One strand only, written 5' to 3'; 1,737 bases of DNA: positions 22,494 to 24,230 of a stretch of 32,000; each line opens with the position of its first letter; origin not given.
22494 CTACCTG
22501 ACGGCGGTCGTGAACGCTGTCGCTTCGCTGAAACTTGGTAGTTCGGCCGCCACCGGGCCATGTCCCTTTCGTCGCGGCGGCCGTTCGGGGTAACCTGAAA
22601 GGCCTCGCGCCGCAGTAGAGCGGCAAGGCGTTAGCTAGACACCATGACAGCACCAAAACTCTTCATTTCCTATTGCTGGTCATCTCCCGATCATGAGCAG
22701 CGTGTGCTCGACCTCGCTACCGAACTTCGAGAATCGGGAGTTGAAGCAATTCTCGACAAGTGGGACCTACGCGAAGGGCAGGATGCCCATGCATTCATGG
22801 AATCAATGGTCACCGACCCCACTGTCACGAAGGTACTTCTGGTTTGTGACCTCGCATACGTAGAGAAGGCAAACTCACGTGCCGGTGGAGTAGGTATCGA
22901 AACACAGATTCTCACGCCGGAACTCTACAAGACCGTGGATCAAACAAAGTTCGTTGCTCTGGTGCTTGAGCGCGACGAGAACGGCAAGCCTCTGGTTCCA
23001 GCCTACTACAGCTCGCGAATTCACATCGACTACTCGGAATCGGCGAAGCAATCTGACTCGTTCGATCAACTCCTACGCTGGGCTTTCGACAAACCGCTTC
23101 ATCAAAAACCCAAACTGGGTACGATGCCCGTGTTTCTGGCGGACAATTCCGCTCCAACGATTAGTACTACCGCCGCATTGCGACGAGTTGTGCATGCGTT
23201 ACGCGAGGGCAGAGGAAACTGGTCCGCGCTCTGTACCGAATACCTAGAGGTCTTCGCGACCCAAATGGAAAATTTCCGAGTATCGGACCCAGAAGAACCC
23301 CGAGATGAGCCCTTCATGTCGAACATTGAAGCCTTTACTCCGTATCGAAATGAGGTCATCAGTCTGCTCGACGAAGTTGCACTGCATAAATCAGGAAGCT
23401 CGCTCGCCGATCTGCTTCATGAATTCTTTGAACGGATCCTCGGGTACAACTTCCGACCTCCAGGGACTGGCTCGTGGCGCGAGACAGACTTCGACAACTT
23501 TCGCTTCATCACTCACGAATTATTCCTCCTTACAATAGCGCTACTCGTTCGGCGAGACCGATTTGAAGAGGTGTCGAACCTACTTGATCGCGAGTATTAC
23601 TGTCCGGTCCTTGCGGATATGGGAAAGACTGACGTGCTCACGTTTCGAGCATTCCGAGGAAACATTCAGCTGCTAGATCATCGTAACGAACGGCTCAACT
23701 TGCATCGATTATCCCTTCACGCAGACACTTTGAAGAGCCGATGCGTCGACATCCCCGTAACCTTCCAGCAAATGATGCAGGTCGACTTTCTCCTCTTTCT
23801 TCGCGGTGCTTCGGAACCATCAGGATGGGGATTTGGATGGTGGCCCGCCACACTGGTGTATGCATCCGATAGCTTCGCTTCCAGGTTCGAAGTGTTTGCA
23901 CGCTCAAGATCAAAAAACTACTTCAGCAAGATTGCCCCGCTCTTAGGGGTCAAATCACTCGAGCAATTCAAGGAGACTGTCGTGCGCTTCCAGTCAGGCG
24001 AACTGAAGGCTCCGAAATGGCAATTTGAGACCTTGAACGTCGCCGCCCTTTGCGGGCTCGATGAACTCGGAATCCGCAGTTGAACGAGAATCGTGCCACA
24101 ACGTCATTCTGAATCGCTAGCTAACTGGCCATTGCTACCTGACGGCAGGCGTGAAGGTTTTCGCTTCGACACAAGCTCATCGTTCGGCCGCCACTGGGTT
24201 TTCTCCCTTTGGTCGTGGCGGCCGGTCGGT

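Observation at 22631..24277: Single-gene SEFIR/TIR-like cassette: candidate integron-borne anti-phage defence gene with an uncharacterised C-terminal domain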

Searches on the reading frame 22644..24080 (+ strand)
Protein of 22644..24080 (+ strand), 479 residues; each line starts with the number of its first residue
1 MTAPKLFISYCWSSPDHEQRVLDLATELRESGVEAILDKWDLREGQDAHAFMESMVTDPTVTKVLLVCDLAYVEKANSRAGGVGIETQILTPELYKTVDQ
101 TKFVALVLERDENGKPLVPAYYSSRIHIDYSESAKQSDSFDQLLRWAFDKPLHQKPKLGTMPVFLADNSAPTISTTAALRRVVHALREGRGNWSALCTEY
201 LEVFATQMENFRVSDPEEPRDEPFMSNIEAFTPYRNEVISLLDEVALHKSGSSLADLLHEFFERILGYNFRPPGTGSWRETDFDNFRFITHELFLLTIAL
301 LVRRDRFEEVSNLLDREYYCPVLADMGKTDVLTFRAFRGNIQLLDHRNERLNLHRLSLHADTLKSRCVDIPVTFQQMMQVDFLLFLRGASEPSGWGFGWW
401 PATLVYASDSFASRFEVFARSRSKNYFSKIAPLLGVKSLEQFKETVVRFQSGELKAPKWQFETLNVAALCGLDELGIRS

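Call 3: search_protein_families(library=pfam, proteins=[window:22644-24080:+], max_evalue=1)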
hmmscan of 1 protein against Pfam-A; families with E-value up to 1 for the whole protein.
window:22644-24080:+ (479 aa): 2 families
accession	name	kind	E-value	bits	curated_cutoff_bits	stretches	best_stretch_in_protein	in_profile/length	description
PF13676.11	TIR_2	-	5.8e-12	46.6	28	1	7-144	2-122/122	TIR domain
PF08357.16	SEFIR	-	1.4e-10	42.1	23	1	5-121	2-118/150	SEFIR domain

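Call 4: search_protein_families(library=padloc, proteins=[window:22644-24080:+], max_evalue=1)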
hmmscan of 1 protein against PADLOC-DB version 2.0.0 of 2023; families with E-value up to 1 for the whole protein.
window:22644-24080:+ (479 aa): 3 families
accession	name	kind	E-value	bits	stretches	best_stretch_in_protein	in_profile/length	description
PDLC03957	bSEFIR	-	5.9e-105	350.4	1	1-475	35-382/412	-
PDLC05062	PDC-S66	-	0.016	12.7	1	6-47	151-190/282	-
PDLC02012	SAVED5--SAVED_TIR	-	0.044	10.9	1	5-66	15-72/404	-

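Call 5: search_protein_families(library=ncbifam, proteins=[window:22644-24080:+], max_evalue=1)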
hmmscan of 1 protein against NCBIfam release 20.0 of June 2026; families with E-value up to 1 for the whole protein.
window:22644-24080:+ (479 aa): 0 families

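Call 11: find_homologous_proteins(query=window:22644-24080:+, max_evalue=0.001)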
Query window:22644-24080:+ (479 aa): 1613 proteins with E <= 0.001 among 8000 candidates; the best 120 are listed.
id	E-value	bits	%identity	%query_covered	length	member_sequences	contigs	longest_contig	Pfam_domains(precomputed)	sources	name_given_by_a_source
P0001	0.0e+0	1099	100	100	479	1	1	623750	PF08357.17,PF13676.12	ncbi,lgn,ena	-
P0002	1.1e-255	867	81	100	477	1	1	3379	PF08357.17,PF13676.12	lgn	-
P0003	6.1e-186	637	59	100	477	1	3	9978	PF08357.17,PF13676.12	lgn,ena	-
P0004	1.1e-171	590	56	99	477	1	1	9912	PF08357.17,PF13676.12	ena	-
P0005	8.7e-171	587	55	100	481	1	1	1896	PF08357.17,PF13676.12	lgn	-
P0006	4.8e-161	555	51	100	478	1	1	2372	PF08357.17,PF13676.12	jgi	jgi:hypothetical protein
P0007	4.7e-157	542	53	100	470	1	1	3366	PF08357.17,PF13676.12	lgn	-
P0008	2.0e-153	530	49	100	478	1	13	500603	PF08357.17,PF13676.12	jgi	jgi:hypothetical protein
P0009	2.4e-153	529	51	100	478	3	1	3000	PF08357.17,PF13676.12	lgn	-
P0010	1.5e-150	520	50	99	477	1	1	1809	PF08357.17,PF13676.12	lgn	-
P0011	2.6e-150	519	49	100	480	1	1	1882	PF08357.17,PF13676.12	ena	-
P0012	1.9e-149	517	49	100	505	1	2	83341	PF08357.17,PF13676.12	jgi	jgi:hypothetical protein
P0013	2.7e-149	516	50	100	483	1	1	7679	PF08357.17,PF13676.12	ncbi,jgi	jgi:hypothetical protein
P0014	4.7e-149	515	47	100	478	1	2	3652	PF08357.17,PF13676.12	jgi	jgi:hypothetical protein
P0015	4.0e-148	512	49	100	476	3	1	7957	PF08357.17,PF13676.12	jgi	jgi:TIR domain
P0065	4.9e-142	492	46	99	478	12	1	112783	PF08357.17,PF13676.12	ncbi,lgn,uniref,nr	ncbi:SEFIR domain-containing protein [Providencia sp. PROV120]|uniref:SEFIR domain-containing protei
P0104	3.9e-140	486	45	100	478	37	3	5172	PF08357.17,PF13676.12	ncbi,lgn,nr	ncbi:toll/interleukin-1 receptor domain-containing protein [Vibrio cholerae]|nr:toll/interleukin-1 r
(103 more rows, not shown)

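Call 13: search_solved_structures(query=window:22644-24080:+, max_evalue=1, show_alignments=2)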
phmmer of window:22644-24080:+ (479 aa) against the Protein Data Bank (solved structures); distinct sequences matched with E-value up to 1: 3.
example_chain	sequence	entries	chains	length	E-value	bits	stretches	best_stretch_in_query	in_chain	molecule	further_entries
5y8e_A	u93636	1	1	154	4.5e-33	118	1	4-157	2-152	Sefir domain protein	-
5y8f_A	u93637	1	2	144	1.3e-31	113.2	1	4-132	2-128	Sefir domain protein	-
6dfi_H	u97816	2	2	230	0.45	12.5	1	346-459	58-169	anti-Zika antibody Z021, Heavy Chain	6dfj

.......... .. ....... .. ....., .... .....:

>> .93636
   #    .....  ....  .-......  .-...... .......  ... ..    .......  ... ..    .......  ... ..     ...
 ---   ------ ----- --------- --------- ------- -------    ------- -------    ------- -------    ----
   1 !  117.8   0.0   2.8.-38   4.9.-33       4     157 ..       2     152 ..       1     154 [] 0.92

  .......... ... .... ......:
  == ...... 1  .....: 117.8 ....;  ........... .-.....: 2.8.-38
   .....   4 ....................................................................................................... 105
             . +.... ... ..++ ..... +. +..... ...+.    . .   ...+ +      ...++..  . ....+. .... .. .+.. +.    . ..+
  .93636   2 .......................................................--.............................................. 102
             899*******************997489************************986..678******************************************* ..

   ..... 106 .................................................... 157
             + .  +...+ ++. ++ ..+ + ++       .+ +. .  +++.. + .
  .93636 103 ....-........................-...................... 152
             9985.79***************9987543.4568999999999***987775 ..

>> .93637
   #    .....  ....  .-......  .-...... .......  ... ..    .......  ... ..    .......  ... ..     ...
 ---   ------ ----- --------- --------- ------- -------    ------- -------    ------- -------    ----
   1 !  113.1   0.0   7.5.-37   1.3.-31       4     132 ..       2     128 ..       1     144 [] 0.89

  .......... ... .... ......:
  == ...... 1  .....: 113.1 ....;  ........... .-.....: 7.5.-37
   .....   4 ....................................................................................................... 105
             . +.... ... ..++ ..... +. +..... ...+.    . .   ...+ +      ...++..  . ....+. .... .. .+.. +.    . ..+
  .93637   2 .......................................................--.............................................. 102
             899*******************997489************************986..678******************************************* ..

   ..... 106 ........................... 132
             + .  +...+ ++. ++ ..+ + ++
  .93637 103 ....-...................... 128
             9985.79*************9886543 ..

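Call 20: find_encoding_contigs(protein=P0001, flank=3000, max_places=3)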
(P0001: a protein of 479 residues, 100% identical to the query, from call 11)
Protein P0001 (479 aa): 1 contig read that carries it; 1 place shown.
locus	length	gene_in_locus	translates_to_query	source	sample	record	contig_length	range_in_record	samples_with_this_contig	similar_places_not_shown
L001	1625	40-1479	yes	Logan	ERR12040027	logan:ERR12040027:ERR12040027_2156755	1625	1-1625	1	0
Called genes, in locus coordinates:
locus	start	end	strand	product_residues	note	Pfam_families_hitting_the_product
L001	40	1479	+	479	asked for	PF08357:SEFIR, PF13676:TIR_2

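Call 21: find_encoding_contigs(protein=P0104, flank=6000, max_places=4)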
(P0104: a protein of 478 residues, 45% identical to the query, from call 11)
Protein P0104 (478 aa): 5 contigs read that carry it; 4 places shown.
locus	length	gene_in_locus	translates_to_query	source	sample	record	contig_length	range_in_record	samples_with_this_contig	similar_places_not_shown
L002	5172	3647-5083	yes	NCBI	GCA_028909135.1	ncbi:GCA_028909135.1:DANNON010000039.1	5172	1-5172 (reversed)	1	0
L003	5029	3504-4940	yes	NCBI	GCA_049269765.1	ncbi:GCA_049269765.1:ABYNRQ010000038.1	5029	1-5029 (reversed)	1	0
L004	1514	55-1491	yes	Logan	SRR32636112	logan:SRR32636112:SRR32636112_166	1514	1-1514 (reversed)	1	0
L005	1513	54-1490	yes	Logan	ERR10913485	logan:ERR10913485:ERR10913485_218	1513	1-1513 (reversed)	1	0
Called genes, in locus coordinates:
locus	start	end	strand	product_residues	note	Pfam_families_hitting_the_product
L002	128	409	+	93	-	PF06945:DUF1289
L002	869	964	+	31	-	PF04875:DUF645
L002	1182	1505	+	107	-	-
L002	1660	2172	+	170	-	-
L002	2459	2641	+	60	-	PF04875:DUF645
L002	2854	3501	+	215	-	PF02798:GST_N, PF13409:GST_N_2, PF13417:GST_N_3 (weak), PF00043:GST_C, PF14497:GST_C_3 (weak), PF13410:GST_C_2 (weak)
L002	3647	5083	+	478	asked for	PF08357:SEFIR, PF13676:TIR_2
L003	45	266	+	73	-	PF06945:DUF1289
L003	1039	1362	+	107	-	-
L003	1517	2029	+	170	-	-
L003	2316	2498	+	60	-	PF04875:DUF645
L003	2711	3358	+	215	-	PF02798:GST_N, PF13409:GST_N_2, PF13417:GST_N_3 (weak), PF00043:GST_C, PF14497:GST_C_3 (weak), PF13410:GST_C_2 (weak)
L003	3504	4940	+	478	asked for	PF08357:SEFIR, PF13676:TIR_2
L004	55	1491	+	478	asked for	PF08357:SEFIR, PF13676:TIR_2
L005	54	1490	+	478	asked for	PF08357:SEFIR, PF13676:TIR_2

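Call 23: list_cluster_members(proteins=[P0001, P0065, P0104])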
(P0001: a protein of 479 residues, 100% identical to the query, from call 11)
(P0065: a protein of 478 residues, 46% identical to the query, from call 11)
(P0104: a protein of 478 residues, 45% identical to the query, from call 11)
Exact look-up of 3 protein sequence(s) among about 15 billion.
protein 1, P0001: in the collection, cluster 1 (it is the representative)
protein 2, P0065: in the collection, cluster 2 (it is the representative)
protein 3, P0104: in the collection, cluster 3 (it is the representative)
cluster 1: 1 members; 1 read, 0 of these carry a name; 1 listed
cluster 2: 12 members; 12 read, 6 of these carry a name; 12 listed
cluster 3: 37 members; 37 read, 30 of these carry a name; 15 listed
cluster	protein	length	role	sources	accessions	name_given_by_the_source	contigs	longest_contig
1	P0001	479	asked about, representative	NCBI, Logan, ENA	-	-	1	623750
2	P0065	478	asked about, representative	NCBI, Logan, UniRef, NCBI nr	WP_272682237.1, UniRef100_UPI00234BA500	SEFIR domain-containing protein [Providencia sp. PROV120] | SEFIR domain-containing protein n=1 Tax=Providencia sp. PROV120 TaxID=2949831 ...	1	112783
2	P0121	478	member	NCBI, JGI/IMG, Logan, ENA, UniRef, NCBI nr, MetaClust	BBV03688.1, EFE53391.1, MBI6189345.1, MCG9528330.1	SEFIR domain protein [Providencia rettgeri DSM 1131] | SEFIR domain-containing protein n=1 Tax=Providencia TaxID=586 RepID=UPI000197C529 | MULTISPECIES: SEFIR domain-containing protein [Providencia]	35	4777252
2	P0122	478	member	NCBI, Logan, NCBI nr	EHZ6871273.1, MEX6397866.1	TIR domain-containing protein [Providencia rettgeri]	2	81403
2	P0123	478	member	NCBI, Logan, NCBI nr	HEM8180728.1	TPA: TIR domain-containing protein [Providencia rettgeri] | TIR domain-containing protein [Providencia rettgeri]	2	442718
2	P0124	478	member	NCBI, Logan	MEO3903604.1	SEFIR domain-containing protein [Providencia rettgeri]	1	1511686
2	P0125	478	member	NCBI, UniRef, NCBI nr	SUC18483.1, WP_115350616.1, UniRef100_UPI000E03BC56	SEFIR domain [Proteus vulgaris] | SEFIR domain-containing protein n=1 Tax=Proteus vulgaris TaxID=585 RepID=UPI000E03BC56 | SEFIR domain-containing protein [Proteus vulgaris]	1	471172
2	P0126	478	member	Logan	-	-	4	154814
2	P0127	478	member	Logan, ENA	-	-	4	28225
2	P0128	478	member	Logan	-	-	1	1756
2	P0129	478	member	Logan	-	-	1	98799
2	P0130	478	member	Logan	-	-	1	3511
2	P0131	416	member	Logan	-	-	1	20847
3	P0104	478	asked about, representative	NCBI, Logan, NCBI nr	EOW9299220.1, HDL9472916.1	toll/interleukin-1 receptor domain-containing protein [Vibrio cholerae]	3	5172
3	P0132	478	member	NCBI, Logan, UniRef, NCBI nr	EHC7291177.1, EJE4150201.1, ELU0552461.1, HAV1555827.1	toll/interleukin-1 receptor domain-containing protein [Vibrio parahaemolyticus] | TIR domain-containing protein n=1 Tax=Vibrio parahaemolyticus TaxID=670 ...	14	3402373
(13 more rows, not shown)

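Call 25: find_related_loci(query=A1, collection=genome_contigs, flank=8000)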
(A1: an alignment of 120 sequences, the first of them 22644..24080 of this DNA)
Query A1 (479 aa) in genome_contigs; peptide patterns used: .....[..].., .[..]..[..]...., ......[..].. (x = any residue, [..] = any of these).
529 stretches matched a pattern; 501 encode a relative of the query (tblastn E <= 1e-3); the best 80 are kept; 80 distinct loci.
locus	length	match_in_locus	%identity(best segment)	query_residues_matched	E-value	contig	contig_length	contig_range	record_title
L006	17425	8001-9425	47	1-475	7e-152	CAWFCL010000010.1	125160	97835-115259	MAG: uncultured Actinomycetes bacterium isolate MFD04716.bin.2.190 genome assembly, contig: contig_84253, whole genome s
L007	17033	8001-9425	48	1-478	1e-150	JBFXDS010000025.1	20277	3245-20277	MAG: Dongiaceae bacterium isolate CA_2019_TPBS_99 NODE_12107_length_20277_cov_25.402382_TPBS, whole genome shotgun seque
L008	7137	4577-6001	46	4-479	2e-146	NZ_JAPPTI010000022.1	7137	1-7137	Vibrio sp. LaRot3 assembly_contig_22, whole genome shotgun sequence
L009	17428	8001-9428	47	2-478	1e-145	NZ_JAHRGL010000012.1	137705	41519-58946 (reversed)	Geopseudomonas aromaticivorans strain MAP12 13, whole genome shotgun sequence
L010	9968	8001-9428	47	1-478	4e-145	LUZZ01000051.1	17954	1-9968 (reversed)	MAG: Syntrophobacterales bacterium Delta_01 Delta_01_contig_4486, whole genome shotgun sequence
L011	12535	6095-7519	45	4-479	3e-145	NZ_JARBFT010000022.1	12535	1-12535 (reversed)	Vibrio chanodichtyis strain DSL-7 DS-L-7_scaffold22, whole genome shotgun sequence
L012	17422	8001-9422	47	4-478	1e-144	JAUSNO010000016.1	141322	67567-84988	MAG: Undibacterium sp. isolate E19_metabat.bin.90 E19_k141_27676, whole genome shotgun sequence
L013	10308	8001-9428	45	2-478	2e-144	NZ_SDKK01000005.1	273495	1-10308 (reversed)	Zoogloea oleivorans strain Buc BUC_nxtrim.se_trimmed_contig_21, whole genome shotgun sequence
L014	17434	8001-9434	46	1-478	3e-143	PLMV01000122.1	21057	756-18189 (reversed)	MAG: Syntrophaceae bacterium isolate fen_1165 73.20120800_E2X.4_contig_5456, whole genome shotgun sequence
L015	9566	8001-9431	46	1-478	9e-143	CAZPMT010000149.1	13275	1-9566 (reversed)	MAG TPA_asm: uncultured Nitrospiraceae bacterium isolate SRP302447_co3_797 genome assembly, contig: NODE_13040_length_13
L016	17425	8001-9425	47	4-479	8e-143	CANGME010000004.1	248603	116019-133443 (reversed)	MAG: Comamonadaceae bacterium isolate Jr-29jan18-9 genome assembly, contig: Jr-29jan18-C5, whole genome shotgun sequence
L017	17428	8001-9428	46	3-478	1e-142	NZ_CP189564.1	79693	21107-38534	Muricoccus radiodurans strain 17S r1-1 plasmid unnamed3, complete sequence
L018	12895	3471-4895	45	3-476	2e-142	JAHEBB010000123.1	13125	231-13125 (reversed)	MAG: Trueperaceae bacterium isolate Ww127 NODE_10159_length_13125_cov_4.386496, whole genome shotgun sequence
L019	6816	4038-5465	45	4-478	1e-142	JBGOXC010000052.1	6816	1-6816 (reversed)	MAG: Dehalococcoidia bacterium isolate OBJ_0618_130150_76 k141_7778910_length_6816_cov_10.0034, whole genome shotgun seq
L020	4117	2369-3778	46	1-475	5e-146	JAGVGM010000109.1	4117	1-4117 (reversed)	MAG: Thermodesulfovibrionia bacterium isolate DeMMO2_3 c_000000026730, whole genome shotgun sequence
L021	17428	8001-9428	44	4-478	4e-142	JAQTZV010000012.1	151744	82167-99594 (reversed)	MAG: Desulfuromonadaceae bacterium isolate STC_69 NODE_244_length_151744_cov_19.495591_Sandtown_C, whole genome shotgun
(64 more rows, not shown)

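Call 33: predict_structure(alignment_id=A1)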
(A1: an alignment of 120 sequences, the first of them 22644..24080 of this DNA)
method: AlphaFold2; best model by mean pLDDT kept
length: 479 residues; sequences in the alignment: 120
mean_pLDDT: 87.2   pTM: 0.66
mean pLDDT of the five models: 87.2, 86.1, 85.1, 84.6, 81.7
residues with pLDDT >= 90: 287; 70-90: 141; 50-70: 28; < 50: 23
segments of 3 or more residues with pLDDT < 50: 42-46, 83-86, 156-167
pLDDT, mean of each block of 10 residues (from residue 1): 84 82 90 80 53 80 91 80 57 83 91 90 86 85 90 58 51 89 94 95 95 85 95 96 94 93 96 85 96 98 97 95 84 91 96 94 95 96 94 68 84 83 97 96 94 90 90 93
secondary structure, 60 per line:
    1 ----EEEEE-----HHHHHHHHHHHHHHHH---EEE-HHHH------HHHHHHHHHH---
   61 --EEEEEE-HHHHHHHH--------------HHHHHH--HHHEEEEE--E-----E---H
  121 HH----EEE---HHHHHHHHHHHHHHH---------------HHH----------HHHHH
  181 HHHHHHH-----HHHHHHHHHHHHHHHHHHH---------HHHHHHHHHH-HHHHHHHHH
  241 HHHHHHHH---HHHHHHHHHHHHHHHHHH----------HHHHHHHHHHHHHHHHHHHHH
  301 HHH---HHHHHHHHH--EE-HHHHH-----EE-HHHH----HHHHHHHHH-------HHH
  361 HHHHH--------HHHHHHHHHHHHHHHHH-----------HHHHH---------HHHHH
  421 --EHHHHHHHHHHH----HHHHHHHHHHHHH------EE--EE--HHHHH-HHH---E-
elements in order: E5-9 H15-30 E34-36 H38-41 H48-57 E63-68 H70-77 H92-97 E103-107 E127-129 H133-147 H176-187 H193-211 H221-230 H232-248 H252-269 H280-303 H307-315 H321-325 H334-337 H342-350 H358-365 H374-390 H402-406 H416-420 H424-434 H439-451 H466-470
